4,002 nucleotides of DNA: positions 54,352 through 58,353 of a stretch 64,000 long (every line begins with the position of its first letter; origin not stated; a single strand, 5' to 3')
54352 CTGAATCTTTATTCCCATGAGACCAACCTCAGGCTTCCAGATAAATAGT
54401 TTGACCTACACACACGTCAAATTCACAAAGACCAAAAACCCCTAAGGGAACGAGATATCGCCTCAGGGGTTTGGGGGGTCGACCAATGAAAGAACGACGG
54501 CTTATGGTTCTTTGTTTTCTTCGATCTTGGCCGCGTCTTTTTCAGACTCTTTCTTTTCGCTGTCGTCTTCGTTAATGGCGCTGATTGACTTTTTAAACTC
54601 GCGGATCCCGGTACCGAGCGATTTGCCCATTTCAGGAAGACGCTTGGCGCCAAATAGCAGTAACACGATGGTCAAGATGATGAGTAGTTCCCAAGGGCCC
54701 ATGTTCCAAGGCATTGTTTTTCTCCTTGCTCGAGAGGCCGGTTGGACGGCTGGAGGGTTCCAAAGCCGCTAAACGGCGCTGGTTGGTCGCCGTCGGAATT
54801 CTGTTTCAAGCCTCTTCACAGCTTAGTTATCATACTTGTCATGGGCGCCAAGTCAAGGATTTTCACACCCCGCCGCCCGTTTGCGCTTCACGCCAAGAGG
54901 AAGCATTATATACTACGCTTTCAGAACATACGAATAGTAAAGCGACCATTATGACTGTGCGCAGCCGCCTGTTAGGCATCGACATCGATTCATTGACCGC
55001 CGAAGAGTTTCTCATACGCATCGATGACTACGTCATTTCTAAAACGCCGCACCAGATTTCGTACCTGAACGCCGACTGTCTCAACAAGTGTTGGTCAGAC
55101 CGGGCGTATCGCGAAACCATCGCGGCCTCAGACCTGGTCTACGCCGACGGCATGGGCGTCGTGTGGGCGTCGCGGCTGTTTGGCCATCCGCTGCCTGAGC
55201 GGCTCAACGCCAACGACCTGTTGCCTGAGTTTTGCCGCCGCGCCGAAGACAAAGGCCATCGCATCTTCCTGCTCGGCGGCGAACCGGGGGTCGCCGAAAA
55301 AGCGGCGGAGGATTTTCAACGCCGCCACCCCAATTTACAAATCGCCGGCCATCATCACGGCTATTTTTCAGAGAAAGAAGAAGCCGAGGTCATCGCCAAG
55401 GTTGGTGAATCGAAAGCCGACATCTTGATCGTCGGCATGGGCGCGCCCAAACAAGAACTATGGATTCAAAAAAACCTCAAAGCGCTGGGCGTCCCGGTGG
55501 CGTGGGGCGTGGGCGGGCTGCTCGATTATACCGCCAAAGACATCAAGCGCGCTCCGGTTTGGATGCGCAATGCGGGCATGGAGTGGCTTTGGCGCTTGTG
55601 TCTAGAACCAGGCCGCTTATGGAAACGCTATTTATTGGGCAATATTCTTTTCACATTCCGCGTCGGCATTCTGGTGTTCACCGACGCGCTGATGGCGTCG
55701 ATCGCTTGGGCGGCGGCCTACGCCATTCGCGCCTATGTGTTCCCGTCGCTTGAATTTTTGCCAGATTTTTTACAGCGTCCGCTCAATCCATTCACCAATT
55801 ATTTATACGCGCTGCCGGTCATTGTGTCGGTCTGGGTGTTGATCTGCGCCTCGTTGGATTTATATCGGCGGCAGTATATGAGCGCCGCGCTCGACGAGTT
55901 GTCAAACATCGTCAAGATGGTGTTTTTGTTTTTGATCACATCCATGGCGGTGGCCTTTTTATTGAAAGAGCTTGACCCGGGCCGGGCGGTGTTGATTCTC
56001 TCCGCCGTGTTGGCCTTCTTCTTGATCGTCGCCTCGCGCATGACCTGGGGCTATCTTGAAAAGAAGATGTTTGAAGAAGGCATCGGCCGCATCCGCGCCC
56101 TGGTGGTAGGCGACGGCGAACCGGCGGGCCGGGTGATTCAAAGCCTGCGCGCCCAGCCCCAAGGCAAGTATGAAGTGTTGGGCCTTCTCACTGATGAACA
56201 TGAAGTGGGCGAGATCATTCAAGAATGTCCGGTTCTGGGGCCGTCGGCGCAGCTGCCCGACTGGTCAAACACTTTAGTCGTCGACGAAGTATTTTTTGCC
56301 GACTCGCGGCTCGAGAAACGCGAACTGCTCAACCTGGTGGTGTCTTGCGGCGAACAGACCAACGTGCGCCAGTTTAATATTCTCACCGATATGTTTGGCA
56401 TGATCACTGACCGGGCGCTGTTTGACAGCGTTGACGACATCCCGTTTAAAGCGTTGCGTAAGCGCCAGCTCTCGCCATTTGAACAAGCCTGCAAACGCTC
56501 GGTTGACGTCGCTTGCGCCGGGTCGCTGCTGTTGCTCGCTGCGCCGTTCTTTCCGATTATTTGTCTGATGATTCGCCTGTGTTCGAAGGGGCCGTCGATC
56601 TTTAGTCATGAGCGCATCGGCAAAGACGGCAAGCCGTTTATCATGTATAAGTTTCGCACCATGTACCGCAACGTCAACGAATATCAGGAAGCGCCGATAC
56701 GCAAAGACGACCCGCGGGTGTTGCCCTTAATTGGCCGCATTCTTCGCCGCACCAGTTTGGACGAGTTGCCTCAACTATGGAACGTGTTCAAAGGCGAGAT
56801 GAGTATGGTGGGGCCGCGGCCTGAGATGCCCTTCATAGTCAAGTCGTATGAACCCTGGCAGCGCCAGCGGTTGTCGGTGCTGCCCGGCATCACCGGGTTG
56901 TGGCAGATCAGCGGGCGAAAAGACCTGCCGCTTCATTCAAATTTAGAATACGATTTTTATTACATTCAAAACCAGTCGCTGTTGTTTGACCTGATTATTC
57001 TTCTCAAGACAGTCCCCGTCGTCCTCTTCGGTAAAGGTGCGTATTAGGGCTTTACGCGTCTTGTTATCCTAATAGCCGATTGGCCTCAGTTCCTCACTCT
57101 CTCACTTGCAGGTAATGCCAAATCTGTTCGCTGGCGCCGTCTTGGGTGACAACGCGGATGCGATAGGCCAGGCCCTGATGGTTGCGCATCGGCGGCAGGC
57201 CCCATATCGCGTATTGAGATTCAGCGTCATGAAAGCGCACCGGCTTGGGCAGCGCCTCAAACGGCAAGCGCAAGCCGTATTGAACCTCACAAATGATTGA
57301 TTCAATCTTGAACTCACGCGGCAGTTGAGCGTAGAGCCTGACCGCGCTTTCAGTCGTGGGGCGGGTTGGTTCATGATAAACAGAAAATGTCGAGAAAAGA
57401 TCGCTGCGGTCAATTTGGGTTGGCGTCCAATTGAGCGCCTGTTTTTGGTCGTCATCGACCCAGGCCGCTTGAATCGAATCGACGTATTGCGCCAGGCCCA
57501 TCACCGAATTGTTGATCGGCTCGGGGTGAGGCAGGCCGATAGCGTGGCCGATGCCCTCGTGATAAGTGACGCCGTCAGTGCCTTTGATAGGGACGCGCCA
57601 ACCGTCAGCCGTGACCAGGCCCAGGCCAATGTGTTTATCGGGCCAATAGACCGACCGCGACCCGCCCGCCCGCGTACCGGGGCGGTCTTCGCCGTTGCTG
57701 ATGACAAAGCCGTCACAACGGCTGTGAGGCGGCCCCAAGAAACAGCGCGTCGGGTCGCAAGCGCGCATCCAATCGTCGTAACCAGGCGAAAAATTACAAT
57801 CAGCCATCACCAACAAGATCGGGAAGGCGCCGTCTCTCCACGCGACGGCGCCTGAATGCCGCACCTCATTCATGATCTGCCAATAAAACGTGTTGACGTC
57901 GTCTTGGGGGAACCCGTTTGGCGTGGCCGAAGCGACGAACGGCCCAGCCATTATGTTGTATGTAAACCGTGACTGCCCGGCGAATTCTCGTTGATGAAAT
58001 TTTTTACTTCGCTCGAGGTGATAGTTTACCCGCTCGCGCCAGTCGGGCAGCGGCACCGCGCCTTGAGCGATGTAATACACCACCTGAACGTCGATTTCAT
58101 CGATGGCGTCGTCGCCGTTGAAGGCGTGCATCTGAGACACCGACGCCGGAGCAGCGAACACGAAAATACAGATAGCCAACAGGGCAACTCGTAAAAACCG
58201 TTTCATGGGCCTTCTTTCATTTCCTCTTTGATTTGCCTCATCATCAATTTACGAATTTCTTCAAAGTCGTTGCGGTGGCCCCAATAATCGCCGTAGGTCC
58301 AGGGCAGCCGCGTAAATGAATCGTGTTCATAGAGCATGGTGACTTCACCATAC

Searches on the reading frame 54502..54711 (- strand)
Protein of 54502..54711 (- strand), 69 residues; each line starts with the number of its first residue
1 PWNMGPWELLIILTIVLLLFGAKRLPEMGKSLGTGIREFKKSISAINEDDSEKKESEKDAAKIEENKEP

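Call 53: search_protein_families(library=ncbifam, proteins=[window:54502-54711:-], max_evalue=0.1)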
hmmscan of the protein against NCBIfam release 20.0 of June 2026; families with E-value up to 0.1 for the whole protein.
window:54502-54711:- (69 aa): 22 families
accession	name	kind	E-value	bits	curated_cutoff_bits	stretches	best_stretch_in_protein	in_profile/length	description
TIGR01411.1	tatAE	subfamily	1.2e-20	72.8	53.9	1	4-46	2-44/47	twin-arginine translocase TatA/TatE family subunit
NF011430.0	PRK14861.1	subfamily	3.3e-18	64.9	62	1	3-58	4-59/61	twin arginine translocase protein A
NF001854.0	PRK00575.1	equivalog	4.5e-16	59.3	72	1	3-64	3-64/94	Sec-independent protein translocase subunit TatA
NF003396.0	PRK04598.1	equivalog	5.1e-14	52.5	121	1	7-67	7-67/81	Sec-independent protein translocase subunit TatA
NF047942.1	TatA_Rickett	exception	3.6e-13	48.9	90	1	4-43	3-42/45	twin-arginine translocase TatA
NF002500.0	PRK01833.1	equivalog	1.6e-12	47.6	115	1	7-67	7-67/74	Sec-independent protein translocase subunit TatA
NF002813.0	PRK02958.1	equivalog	1.6e-12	47.4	83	1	7-66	7-66/73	Sec-independent protein translocase subunit TatA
NF011429.0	PRK14857.1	equivalog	4.5e-12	46.2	77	1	5-59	7-62/91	TatA/E family twin arginine-targeting protein translocase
NF002922.0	PRK03554.1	equivalog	6.8e-12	45.8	125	1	7-60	7-57/89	Sec-independent protein translocase subunit TatA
NF003393.0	PRK04561.1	equivalog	9.9e-12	44.6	104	1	7-53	7-50/75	twin arginine translocase protein A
NF002960.0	PRK03625.1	equivalog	1.3e-10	41.4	92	1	9-60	9-58/67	twin-arginine translocase subunit TatE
NF002402.0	PRK01470.1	equivalog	2.5e-10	39.8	71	1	8-55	7-51/53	twin arginine translocase protein A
NF001940.0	PRK00720.1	equivalog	1.2e-09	38.1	83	1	7-67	7-64/78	twin-arginine translocase TatA/TatE family subunit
NF001681.0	PRK00442.1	equivalog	3e-09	37.5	102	1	9-64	9-61/92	twin-arginine translocase TatA/TatE family subunit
TIGR01410.1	tatB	equivalog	1.3e-07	32.1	56.5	1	3-49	2-48/80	Sec-independent protein translocase protein TatB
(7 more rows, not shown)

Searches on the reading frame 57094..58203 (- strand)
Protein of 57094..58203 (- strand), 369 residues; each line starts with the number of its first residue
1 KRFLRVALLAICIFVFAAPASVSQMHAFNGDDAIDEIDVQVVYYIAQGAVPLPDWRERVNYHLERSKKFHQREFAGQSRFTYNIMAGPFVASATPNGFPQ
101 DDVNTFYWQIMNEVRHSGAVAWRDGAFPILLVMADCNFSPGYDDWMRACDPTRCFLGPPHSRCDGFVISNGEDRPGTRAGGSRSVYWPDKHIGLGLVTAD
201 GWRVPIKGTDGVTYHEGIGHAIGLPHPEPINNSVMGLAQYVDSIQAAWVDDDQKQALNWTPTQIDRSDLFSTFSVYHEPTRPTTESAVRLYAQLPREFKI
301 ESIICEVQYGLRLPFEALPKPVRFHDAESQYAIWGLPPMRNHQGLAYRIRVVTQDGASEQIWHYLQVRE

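Call 24: search_protein_families(library=pfam, proteins=[window:57094-58203:-], max_evalue=0.001)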
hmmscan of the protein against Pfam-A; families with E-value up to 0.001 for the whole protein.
window:57094-58203:- (369 aa): 0 families

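Call 53: search_protein_families(library=ncbifam, proteins=[window:57094-58203:-], max_evalue=0.1)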
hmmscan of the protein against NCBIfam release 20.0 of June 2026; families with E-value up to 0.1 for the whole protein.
window:57094-58203:- (369 aa): 0 families
